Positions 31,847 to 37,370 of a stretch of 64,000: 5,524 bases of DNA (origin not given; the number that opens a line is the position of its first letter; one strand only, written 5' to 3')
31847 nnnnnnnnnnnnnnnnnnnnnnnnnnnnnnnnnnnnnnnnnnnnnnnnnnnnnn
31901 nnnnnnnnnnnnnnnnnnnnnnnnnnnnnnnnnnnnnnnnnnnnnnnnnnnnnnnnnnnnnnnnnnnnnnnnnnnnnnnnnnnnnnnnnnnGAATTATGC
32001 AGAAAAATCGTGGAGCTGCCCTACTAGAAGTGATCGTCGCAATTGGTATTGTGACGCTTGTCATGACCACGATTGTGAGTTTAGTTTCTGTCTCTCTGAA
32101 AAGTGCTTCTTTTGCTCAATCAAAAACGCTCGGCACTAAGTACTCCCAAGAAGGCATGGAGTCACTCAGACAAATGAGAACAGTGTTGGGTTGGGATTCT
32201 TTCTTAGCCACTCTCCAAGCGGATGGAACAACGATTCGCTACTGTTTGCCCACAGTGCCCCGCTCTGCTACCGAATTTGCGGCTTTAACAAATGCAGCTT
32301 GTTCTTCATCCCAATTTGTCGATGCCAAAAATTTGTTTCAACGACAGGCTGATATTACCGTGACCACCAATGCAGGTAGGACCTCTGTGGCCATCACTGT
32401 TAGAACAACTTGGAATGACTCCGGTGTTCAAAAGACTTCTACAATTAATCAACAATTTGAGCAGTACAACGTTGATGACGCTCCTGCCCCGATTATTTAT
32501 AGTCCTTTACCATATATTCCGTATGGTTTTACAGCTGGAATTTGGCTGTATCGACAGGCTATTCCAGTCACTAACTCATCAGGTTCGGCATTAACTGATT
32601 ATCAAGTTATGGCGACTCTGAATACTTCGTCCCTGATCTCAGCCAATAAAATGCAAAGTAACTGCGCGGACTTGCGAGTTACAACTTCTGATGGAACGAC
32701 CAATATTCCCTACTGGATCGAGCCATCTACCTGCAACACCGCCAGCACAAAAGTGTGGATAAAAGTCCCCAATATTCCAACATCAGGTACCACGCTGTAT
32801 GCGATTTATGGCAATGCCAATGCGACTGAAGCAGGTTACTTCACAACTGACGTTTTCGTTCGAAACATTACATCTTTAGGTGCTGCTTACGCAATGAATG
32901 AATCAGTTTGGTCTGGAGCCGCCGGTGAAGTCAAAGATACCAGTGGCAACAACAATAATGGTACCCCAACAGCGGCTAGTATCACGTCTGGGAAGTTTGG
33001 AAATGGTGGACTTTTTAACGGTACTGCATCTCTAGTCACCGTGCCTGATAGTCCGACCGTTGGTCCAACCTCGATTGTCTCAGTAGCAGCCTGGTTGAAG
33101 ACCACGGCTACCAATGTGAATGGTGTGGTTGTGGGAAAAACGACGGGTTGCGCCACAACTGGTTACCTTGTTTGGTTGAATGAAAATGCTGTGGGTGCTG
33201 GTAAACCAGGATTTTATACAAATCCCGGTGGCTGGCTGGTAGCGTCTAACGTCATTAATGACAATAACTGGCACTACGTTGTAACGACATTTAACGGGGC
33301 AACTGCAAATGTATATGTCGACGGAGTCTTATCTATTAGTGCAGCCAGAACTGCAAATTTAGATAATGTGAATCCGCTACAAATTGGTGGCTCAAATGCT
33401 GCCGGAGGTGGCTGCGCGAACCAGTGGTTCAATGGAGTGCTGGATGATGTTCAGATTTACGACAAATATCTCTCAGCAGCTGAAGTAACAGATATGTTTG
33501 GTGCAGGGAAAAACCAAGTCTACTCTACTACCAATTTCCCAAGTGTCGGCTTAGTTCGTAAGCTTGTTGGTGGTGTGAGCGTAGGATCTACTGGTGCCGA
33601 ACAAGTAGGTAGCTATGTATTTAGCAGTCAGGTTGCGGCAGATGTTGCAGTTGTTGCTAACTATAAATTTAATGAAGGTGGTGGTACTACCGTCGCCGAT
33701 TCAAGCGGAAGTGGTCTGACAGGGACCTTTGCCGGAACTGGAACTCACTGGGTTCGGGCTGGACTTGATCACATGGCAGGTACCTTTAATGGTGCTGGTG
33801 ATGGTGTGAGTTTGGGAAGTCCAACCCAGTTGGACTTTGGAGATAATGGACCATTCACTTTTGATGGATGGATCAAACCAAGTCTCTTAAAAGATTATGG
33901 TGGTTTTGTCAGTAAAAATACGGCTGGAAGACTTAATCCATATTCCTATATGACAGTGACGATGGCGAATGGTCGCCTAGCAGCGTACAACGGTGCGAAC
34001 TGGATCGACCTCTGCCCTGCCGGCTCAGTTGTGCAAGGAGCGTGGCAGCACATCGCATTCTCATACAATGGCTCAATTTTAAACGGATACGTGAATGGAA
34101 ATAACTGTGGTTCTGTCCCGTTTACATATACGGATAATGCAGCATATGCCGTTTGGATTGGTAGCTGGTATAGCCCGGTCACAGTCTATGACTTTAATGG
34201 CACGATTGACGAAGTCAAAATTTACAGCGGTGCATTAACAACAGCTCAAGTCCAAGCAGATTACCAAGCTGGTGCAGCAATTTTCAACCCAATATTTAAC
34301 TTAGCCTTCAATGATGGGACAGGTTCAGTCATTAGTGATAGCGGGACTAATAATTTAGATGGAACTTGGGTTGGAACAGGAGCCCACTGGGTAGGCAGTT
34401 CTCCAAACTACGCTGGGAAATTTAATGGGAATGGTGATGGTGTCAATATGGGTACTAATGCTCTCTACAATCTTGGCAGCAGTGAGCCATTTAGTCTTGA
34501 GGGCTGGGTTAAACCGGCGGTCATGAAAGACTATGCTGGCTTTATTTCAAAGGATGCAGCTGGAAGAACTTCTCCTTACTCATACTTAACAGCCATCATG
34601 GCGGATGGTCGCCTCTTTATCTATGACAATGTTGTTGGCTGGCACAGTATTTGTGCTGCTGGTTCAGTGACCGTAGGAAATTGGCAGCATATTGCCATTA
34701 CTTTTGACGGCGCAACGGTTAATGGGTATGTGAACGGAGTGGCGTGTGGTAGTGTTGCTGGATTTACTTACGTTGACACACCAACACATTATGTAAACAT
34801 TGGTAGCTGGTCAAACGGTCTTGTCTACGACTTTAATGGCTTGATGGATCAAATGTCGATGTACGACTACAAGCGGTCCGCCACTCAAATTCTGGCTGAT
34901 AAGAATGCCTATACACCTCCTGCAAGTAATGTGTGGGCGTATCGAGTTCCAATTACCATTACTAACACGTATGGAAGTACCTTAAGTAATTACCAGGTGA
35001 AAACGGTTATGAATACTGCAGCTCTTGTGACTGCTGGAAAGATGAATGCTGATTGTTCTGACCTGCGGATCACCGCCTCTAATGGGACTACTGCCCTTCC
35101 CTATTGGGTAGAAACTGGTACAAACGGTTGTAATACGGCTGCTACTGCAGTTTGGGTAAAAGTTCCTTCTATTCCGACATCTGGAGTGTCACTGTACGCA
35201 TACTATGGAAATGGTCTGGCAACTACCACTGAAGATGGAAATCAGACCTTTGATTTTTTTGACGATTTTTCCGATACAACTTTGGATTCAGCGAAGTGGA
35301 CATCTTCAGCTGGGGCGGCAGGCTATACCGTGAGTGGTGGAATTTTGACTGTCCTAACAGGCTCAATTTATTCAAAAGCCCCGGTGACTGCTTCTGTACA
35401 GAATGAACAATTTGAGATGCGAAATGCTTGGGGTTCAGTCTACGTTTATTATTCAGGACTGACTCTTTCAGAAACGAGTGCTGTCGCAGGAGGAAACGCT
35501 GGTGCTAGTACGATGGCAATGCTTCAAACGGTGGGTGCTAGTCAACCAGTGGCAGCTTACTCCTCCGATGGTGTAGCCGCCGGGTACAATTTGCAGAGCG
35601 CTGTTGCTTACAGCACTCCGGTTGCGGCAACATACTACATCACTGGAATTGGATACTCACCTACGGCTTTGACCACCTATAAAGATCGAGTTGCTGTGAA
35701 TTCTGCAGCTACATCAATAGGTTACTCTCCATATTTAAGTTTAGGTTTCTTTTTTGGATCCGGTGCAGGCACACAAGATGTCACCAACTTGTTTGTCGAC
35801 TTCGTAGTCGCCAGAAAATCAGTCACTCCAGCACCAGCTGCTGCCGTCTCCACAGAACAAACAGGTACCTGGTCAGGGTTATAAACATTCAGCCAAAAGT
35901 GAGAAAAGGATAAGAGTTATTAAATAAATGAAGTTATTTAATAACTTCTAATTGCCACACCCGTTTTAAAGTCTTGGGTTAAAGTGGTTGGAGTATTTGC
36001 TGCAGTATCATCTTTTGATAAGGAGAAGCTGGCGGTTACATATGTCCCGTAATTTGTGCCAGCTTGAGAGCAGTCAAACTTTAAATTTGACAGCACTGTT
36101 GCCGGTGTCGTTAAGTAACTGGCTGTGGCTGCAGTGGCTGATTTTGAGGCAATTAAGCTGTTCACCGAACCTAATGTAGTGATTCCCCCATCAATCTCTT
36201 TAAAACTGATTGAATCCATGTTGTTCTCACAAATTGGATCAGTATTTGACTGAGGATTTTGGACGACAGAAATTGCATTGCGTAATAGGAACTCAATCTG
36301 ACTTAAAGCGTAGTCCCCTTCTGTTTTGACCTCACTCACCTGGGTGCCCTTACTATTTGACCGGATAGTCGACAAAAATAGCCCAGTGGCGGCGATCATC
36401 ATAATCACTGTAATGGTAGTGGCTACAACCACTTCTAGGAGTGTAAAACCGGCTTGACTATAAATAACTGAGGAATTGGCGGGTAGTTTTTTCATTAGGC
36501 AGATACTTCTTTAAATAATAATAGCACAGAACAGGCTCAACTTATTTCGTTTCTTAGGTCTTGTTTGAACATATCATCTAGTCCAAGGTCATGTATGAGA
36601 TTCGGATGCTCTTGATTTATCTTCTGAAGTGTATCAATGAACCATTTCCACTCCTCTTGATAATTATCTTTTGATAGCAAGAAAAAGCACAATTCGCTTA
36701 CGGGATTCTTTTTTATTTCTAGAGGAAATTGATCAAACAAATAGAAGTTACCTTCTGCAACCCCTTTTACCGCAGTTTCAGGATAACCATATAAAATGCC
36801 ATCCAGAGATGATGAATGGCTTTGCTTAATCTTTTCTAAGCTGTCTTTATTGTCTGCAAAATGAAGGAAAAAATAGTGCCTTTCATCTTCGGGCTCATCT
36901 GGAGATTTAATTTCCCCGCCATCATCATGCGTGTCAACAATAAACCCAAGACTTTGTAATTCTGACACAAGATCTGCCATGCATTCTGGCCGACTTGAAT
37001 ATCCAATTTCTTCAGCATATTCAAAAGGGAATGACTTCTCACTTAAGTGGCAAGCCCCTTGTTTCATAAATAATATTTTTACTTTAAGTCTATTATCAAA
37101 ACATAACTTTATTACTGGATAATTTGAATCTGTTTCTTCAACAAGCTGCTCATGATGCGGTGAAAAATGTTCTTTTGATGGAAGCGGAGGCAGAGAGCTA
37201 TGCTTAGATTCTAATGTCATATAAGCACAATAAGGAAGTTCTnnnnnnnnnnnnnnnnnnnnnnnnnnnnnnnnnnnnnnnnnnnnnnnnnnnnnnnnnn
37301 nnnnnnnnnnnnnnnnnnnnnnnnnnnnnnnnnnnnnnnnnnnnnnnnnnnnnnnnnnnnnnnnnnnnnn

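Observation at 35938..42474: Second, convergent pilus-associated operon with a 971-aa Cys-rich surface protein, a 750-aa bitopic protein and an AT-rich cytoplasmic gene insert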

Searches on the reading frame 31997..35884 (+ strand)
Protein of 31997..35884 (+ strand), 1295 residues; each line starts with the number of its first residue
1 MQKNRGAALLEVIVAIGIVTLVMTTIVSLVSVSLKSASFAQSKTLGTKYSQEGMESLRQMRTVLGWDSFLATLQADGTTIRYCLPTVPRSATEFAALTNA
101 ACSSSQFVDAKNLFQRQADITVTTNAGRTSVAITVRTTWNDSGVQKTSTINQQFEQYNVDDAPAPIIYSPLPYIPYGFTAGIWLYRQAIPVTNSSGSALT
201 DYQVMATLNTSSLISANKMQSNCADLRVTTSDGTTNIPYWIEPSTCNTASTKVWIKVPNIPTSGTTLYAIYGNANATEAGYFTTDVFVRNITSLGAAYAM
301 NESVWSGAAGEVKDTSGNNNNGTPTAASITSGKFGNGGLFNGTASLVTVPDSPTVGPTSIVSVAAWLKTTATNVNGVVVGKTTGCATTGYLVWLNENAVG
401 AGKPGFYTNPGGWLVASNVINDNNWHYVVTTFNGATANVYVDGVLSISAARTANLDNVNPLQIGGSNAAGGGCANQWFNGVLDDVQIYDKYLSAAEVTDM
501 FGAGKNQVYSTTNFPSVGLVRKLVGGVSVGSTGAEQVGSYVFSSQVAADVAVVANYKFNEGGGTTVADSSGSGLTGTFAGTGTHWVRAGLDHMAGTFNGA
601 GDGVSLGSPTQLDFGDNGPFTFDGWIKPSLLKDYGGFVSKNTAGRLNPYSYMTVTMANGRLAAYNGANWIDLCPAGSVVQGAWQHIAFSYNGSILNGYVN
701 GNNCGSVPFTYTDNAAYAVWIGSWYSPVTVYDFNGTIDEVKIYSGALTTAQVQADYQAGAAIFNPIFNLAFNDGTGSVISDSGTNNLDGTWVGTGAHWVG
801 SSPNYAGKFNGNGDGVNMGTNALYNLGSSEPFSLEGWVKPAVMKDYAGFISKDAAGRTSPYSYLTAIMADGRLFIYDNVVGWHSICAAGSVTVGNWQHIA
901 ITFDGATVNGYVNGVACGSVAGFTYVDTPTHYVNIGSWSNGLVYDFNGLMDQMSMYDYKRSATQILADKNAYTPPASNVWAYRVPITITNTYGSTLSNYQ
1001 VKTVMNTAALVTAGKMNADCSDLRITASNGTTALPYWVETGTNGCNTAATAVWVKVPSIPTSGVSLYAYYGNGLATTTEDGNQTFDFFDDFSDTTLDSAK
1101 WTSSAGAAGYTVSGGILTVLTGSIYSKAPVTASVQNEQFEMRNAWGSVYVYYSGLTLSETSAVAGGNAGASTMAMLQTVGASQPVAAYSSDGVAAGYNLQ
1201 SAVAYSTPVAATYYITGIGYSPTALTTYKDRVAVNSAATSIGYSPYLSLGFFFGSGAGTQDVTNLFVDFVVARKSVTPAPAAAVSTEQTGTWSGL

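Call 5: search_protein_families(library=pfam, proteins=[window:31997-35884:+], max_evalue=0.1)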
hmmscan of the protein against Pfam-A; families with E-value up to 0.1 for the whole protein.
window:31997-35884:+ (1295 aa): 8 families
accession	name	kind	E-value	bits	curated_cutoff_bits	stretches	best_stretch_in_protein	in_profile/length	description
PF13385.13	Laminin_G_3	-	1.1e-60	204.6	27.6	3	341-497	1-150/151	Concanavalin A-like lectin/glucanases superfamily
PF10102.14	DUF2341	-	2.7e-42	143.6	23.4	2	1019-1103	1-83/84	Domain of unknown function (DUF2341)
PF02210.31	Laminin_G_2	-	2.8e-08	34.7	22.9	1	417-487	47-123/126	Laminin G domain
PF00054.30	Laminin_G_1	-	1.3e-06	29.1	24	1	416-489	46-127/131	Laminin G domain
PF02973.23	Sialidase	-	0.0011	19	26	0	434-499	116-183/189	Sialidase, N-terminal domain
PF09829.14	DUF2057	-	0.005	17.4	24.2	1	108-174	86-140/192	Uncharacterized protein conserved in bacteria (DUF2057)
PF07963.17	N_methyl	-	0.055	13.5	21.2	0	1-26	1-26/27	Prokaryotic N-terminal methylation motif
PF06439.18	3keto-disac_hyd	-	0.066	13.7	26.8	0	892-916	123-147/187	3-keto-disaccharide hydrolase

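Call 7: search_protein_families(library=ncbifam, proteins=[window:31997-35884:+], max_evalue=0.1)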
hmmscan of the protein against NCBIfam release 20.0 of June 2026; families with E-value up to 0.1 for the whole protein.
window:31997-35884:+ (1295 aa): 5 families
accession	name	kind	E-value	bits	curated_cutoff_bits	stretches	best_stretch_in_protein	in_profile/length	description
NF052521.1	TafC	equivalog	2.9e-30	105.6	410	3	330-503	187-362/373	TafC family fimbrial protein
TIGR01707.1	gspI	equivalog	0.002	18.6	44.35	1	6-47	1-42/101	type II secretion system minor pseudopilin GspI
TIGR02523.1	type_IV_pilV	equivalog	0.0023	18.4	52.2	1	5-139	2-138/139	type IV pilus modification protein PilV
NF041013.1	T4P_ComGE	equivalog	0.011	15.9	49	1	2-36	1-35/83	competence type IV pilus minor pilin ComGE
NF047828.1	T3SSXpsI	equivalog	0.036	14.1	150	0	5-54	2-51/132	type II secretion system protein XpsI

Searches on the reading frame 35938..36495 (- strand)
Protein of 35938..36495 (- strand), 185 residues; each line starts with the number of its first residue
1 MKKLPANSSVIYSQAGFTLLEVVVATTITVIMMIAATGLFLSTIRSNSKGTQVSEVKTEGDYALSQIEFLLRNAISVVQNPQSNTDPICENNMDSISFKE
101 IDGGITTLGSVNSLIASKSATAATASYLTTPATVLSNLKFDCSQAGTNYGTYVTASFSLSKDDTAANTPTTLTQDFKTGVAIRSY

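Call 5: search_protein_families(library=pfam, proteins=[window:35938-36495:-], max_evalue=0.1)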
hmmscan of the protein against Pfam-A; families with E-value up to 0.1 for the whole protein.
window:35938-36495:- (185 aa): 1 family
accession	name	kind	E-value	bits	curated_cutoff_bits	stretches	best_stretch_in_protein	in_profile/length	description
PF07963.17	N_methyl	-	6.6e-06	25.9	21.2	1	13-36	3-26/27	Prokaryotic N-terminal methylation motif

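Call 7: search_protein_families(library=ncbifam, proteins=[window:35938-36495:-], max_evalue=0.1)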
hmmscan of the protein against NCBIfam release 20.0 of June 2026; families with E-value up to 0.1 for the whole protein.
window:35938-36495:- (185 aa): 10 families
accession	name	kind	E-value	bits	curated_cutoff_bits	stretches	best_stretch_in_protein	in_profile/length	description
NF041002.1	pilin_ComGF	equivalog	0.00019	21.7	80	1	14-87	1-73/139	competence type IV pilus minor pilin ComGF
NF007848.0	PRK10557.1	equivalog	0.00098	18.5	120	1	11-52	7-48/192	prepilin peptidase-dependent protein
TIGR02532.1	IV_pilin_GFxxxE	domain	0.0017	18.1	16.3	1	14-36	1-23/24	prepilin-type N-terminal cleavage/methylation domain-containing protein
NF006453.0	PRK08808.1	equivalog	0.002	17.2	295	1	14-78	6-66/211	type II secretion system protein J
NF007800.0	PRK10506.1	equivalog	0.0094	15.8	158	1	11-39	5-31/163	prepilin peptidase-dependent protein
NF007660.0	PRK10332.1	equivalog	0.016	15.7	86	1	10-52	4-46/107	prepilin-type N-terminal cleavage/methylation domain-containing protein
TIGR01711.1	gspJ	equivalog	0.017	15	64.85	1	15-68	1-54/192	type II secretion system minor pseudopilin GspJ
NF040982.1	ComGD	equivalog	0.023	15.1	70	1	14-61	1-48/139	competence type IV pilus minor pilin ComGD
NF047828.1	T3SSXpsI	equivalog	0.049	13.7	150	1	14-73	1-54/132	type II secretion system protein XpsI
TIGR02599.1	TIGR02599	subfamily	0.06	12.6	256.5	1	16-49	1-34/361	Verru_Chthon cassette protein C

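Call 76: find_related_loci(query=A4, collection=metagenome_contigs, flank=7000)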
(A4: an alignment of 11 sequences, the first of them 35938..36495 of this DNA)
Query A4 (185 aa) in metagenome_contigs; peptide patterns used: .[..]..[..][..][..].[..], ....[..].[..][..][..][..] (x = any residue, [..] = any of these).
600 stretches matched a pattern (row limit reached: there are more); 24 encode a relative of the query (tblastn E <= 1e-3); 24 distinct loci.
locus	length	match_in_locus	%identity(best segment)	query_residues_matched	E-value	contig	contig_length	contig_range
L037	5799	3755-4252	36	14-185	2e-28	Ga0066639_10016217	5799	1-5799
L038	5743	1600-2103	33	14-185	6e-23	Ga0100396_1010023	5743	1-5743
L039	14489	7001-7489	27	2-183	7e-11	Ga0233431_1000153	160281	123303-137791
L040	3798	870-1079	39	14-83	1e-9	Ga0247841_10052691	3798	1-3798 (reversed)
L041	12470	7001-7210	29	3-72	4e-7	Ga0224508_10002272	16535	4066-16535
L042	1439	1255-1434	37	8-67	5e-7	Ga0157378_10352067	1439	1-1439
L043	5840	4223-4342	35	10-49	9e-7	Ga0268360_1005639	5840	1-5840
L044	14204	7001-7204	35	1-71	8e-7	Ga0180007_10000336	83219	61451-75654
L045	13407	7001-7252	31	14-99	1e-6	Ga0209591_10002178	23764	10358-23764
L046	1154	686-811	40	11-52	3e-6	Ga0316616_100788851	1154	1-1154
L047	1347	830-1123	25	1-98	4e-6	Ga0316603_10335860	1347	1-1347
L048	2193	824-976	37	14-64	5e-6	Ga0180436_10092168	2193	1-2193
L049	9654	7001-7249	33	9-92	6e-6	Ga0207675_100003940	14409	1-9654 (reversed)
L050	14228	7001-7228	33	1-81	5e-6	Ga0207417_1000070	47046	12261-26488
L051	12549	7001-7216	36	14-87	8e-6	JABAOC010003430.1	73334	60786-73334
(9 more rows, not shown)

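Call 81: search_solved_structures(query=A4, max_evalue=10)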
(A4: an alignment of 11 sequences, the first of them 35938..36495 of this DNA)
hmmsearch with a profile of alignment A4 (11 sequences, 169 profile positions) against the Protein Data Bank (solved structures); distinct sequences matched with E-value up to 10: 4.
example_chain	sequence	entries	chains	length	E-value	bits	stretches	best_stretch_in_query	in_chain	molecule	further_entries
9egp_A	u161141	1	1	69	0.013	18.4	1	6-34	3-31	Geopilin domain 1 protein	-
7tgg_A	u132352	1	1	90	0.022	17.6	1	6-33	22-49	Geopilin domain 1 protein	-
9lab_B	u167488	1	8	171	0.028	17.3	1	9-48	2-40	MSHA major pilin subunit MshA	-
9laa_A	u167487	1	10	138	0.53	13.1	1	6-30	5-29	Type IV pilin protein PilA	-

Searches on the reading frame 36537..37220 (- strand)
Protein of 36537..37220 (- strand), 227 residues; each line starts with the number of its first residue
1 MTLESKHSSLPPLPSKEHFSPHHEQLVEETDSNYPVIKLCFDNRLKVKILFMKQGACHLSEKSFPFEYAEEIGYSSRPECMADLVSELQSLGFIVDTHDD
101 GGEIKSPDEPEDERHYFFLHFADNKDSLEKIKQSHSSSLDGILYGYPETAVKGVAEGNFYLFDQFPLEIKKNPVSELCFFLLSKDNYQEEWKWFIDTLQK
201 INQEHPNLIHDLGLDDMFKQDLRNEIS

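Call 5: search_protein_families(library=pfam, proteins=[window:36537-37220:-], max_evalue=0.1)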
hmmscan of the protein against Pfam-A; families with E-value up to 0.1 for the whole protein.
window:36537-37220:- (227 aa): 0 families

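Call 7: search_protein_families(library=ncbifam, proteins=[window:36537-37220:-], max_evalue=0.1)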
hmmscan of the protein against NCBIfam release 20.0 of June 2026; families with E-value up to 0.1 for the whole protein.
window:36537-37220:- (227 aa): 0 families

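Call 10: search_solved_structures(query=window:36537-37220:-, max_evalue=1)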
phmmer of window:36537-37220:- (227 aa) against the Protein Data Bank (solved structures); distinct sequences matched with E-value up to 1: 3.
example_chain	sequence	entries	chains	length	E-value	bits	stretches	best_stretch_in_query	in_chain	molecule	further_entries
5d8k_B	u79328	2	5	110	0.29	14.2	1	77-138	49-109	Heat shock factor protein 2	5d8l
8cak_A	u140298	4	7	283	0.58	13.3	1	171-214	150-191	Putative ferric reductase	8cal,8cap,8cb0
5o0x_A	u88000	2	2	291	0.6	13.2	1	171-214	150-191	Putative ferric reductase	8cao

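Call 17: find_homologous_proteins(query=window:36537-37220:-)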
Query window:36537-37220:- (227 aa): 1 proteins with E <= 0.001 among 82 candidates.
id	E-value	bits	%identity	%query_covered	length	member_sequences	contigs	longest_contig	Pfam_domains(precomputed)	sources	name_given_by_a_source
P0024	4.4e-151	519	100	100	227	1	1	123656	-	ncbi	-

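Call 67: search_protein_families(library=padloc, proteins=[window:36537-37220:-], max_evalue=0.05)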
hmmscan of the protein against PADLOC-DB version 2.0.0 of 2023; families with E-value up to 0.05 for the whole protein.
window:36537-37220:- (227 aa): 0 families

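Call 95: search_protein_families(library=phrogs, proteins=[window:36537-37220:-], max_evalue=0.01)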
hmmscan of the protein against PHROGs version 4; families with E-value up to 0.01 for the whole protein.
window:36537-37220:- (227 aa): 0 families
